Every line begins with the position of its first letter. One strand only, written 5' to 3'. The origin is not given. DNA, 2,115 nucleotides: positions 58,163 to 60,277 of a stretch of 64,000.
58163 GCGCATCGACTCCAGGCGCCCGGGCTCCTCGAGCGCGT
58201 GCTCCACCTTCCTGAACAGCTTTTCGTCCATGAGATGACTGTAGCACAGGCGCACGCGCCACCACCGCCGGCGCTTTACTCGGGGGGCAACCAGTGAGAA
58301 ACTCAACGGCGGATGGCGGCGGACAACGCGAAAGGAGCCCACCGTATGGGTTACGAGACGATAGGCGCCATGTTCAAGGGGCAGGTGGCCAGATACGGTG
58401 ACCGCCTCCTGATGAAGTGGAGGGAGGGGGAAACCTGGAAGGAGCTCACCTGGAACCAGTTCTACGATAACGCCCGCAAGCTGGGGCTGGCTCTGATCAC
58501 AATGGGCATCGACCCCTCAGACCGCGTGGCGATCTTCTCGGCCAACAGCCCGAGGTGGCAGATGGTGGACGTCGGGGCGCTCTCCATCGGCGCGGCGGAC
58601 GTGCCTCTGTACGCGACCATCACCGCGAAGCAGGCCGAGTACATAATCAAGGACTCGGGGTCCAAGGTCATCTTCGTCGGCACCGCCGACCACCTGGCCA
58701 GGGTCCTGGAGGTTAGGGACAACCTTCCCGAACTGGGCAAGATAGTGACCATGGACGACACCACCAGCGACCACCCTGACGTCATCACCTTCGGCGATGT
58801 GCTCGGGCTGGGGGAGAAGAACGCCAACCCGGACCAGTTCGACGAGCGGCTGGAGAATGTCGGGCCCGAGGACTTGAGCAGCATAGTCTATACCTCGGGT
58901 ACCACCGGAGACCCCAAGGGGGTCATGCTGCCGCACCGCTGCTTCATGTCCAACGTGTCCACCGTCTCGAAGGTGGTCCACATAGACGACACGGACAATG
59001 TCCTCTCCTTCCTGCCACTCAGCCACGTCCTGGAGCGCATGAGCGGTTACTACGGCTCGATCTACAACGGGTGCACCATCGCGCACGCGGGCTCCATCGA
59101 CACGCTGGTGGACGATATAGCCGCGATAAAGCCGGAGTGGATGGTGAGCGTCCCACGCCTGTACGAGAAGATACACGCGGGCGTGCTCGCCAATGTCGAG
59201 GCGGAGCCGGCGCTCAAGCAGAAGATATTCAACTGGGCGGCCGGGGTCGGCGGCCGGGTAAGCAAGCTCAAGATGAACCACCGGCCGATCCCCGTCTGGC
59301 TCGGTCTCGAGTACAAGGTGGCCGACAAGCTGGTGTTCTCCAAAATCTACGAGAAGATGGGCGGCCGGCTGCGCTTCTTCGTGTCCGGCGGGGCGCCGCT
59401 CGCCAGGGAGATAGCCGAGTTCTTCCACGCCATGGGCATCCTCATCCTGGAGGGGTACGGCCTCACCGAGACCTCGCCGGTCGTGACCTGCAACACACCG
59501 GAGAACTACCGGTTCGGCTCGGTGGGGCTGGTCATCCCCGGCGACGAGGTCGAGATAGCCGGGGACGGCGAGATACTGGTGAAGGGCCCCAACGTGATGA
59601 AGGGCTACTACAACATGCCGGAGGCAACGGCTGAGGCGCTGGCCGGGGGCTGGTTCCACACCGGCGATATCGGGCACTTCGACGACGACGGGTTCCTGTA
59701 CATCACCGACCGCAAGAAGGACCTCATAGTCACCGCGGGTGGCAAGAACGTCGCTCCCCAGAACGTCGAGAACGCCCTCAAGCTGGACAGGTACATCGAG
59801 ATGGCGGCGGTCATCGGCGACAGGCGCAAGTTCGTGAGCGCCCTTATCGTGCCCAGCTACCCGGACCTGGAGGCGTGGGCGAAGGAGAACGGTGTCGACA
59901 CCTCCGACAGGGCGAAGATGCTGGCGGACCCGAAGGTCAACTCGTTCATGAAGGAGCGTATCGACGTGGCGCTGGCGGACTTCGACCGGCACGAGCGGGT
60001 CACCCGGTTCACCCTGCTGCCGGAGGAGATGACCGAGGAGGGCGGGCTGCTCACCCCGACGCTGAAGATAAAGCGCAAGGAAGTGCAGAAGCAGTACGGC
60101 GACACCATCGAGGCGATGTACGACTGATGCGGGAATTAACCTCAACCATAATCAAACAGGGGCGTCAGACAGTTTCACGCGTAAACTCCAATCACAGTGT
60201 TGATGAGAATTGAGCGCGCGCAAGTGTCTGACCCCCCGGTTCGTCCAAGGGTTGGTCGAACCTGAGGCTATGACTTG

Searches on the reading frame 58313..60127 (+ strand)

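Call 66: search_protein_families(library=pfam, proteins=[window:58313-60127:+], max_evalue=0.0001)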
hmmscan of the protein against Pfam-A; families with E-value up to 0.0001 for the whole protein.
window:58313-60127:+ (604 aa): 2 families
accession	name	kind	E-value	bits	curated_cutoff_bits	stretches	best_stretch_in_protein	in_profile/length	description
PF00501.34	AMP-binding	-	4.9e-80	269.6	29.9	1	22-433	2-384/384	AMP-binding enzyme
PF23562.2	AMP-binding_C_3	-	1.7e-10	41.8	20.8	1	470-604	2-121/124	AMP-binding enzyme C-terminal domain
